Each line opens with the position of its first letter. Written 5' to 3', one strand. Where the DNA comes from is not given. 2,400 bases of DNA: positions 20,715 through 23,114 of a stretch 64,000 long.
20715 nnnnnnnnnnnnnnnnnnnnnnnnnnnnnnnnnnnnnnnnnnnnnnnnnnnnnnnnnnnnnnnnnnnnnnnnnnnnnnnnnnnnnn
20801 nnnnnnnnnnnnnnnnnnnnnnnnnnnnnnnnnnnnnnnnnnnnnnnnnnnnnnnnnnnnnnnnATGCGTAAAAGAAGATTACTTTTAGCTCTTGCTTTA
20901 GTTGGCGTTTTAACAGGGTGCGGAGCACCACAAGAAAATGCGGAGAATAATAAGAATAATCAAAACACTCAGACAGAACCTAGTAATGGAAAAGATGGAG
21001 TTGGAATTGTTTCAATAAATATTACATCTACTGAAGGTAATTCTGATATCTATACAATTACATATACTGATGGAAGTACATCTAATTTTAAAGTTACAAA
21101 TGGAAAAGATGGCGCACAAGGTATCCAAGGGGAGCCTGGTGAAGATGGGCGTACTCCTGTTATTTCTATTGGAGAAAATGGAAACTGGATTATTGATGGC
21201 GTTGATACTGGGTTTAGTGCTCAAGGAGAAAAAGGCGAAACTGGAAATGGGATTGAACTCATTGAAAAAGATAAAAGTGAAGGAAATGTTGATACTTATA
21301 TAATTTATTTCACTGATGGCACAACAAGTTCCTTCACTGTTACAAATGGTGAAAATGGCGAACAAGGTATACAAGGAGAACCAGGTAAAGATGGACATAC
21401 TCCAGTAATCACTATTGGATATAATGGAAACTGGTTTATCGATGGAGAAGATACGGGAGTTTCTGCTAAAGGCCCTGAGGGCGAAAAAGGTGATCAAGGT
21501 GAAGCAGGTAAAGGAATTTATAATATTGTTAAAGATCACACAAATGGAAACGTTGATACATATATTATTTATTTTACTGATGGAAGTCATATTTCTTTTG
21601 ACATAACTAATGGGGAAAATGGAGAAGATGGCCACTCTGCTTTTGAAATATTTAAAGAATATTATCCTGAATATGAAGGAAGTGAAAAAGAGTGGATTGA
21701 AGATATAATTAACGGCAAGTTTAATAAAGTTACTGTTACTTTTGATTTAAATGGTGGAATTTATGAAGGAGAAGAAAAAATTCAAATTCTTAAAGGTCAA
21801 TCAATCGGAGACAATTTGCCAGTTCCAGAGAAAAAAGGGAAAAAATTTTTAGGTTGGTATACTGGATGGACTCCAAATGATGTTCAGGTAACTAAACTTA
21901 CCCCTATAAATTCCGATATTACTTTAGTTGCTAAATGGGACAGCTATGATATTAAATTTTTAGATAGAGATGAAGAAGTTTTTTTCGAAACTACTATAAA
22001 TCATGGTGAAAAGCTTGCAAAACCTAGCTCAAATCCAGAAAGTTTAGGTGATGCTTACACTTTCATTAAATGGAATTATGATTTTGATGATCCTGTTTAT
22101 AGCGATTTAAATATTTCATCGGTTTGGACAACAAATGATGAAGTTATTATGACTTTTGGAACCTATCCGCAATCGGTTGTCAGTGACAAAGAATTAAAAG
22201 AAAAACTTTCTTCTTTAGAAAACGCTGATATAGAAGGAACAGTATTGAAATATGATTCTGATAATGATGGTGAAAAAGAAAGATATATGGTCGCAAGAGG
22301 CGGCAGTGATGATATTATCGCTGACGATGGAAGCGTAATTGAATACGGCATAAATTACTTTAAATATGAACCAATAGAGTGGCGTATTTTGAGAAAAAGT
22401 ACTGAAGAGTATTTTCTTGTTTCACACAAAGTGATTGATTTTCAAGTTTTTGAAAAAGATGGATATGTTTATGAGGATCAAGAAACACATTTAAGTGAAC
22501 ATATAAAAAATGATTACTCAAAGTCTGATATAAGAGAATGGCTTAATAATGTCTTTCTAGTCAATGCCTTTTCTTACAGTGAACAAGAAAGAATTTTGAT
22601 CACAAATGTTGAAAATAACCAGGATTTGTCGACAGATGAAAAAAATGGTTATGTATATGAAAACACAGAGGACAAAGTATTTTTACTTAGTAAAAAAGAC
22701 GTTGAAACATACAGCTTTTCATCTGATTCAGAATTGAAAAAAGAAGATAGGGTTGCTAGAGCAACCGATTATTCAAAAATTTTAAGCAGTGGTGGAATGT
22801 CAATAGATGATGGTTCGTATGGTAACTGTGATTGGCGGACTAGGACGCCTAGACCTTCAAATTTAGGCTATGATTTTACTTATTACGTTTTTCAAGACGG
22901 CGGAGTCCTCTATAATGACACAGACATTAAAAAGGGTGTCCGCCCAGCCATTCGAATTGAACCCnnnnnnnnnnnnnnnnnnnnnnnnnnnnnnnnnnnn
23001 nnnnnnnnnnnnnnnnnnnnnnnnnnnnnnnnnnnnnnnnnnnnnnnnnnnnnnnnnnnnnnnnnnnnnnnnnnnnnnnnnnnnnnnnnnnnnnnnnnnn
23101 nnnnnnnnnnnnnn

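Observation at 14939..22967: Family of collagen-like (GXY) surface lipoproteins with Flg_new repeats and a conserved WxTR(S/T)P...GVRPA C-terminal domain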

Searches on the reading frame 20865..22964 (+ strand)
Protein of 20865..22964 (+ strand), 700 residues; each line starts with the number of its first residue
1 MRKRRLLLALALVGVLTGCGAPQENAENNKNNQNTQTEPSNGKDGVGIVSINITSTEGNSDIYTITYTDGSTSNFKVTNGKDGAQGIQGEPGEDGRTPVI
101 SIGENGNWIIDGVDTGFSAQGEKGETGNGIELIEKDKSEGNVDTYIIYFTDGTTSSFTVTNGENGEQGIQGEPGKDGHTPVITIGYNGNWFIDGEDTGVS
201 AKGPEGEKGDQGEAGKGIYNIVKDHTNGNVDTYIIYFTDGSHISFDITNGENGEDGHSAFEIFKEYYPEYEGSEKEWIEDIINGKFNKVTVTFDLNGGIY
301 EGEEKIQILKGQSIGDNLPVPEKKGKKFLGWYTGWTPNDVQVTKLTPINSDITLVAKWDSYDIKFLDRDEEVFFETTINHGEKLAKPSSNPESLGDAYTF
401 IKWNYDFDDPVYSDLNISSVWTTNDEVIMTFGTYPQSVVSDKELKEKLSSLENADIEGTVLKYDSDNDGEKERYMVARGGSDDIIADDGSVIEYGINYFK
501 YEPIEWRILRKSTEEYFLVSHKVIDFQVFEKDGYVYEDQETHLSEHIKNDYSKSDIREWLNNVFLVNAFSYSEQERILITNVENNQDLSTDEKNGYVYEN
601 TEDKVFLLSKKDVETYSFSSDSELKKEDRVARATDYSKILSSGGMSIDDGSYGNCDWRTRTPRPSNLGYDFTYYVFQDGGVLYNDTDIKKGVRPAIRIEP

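Call 3: search_protein_families(library=pfam, proteins=[window:20865-22964:+], max_evalue=0.01)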
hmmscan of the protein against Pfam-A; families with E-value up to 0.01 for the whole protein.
window:20865-22964:+ (700 aa): 2 families
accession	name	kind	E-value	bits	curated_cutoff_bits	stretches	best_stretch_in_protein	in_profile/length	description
PF19789.6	DUF6273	-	2.1e-21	77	23.5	1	523-699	10-171/172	Domain of unknown function (DUF6273)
PF09479.16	Flg_new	-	2.1e-10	41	27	1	290-357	2-65/65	Listeria-Bacteroides repeat domain (List_Bact_rpt)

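Call 5: search_protein_families(library=ncbifam, proteins=[window:20865-22964:+], max_evalue=0.01)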
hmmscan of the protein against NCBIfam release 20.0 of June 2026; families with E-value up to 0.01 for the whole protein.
window:20865-22964:+ (700 aa): 3 families
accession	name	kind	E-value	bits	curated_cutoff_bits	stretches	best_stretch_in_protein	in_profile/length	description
NF038329.2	gly_rich_SclB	equivalog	2.5e-06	26.7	325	1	79-256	152-322/442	LPXTG-anchored collagen-like adhesin Scl2/SclB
NF038330.1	adhesin_SclA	exception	4e-06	26.7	400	1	161-215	179-225/405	LPXTG-anchored collagen-like adhesin Scl1/SclA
NF041193.1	lipo_SP0191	subfamily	5.1e-05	23.4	75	1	3-79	2-85/190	SP0191 family lipoprotein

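Call 35: search_protein_families(library=phrogs, proteins=[window:20865-22964:+], max_evalue=0.001)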
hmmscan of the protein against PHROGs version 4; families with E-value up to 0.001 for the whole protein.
window:20865-22964:+ (700 aa): 8 families
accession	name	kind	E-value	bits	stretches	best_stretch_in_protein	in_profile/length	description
phrog_32509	-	unknown function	1.4e-11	45.4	2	167-242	18-88/396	-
phrog_27088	-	unknown function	6e-09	36.9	1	179-218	57-97/269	-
phrog_9958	-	unknown function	1.3e-08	35.5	1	498-699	15-175/210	-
phrog_9525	-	tail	2.2e-08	34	2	174-205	621-650/728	tail fiber protein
phrog_1806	-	tail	2.2e-06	28.2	1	160-261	149-235/276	collagen like minor tail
phrog_6320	-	tail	7.3e-05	22.7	0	161-256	112-173/745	tail fiber protein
phrog_26246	-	tail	0.0003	21.1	1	2-216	2-204/329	tail protein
phrog_22483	-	unknown function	0.00083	19.6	0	249-296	28-73/306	-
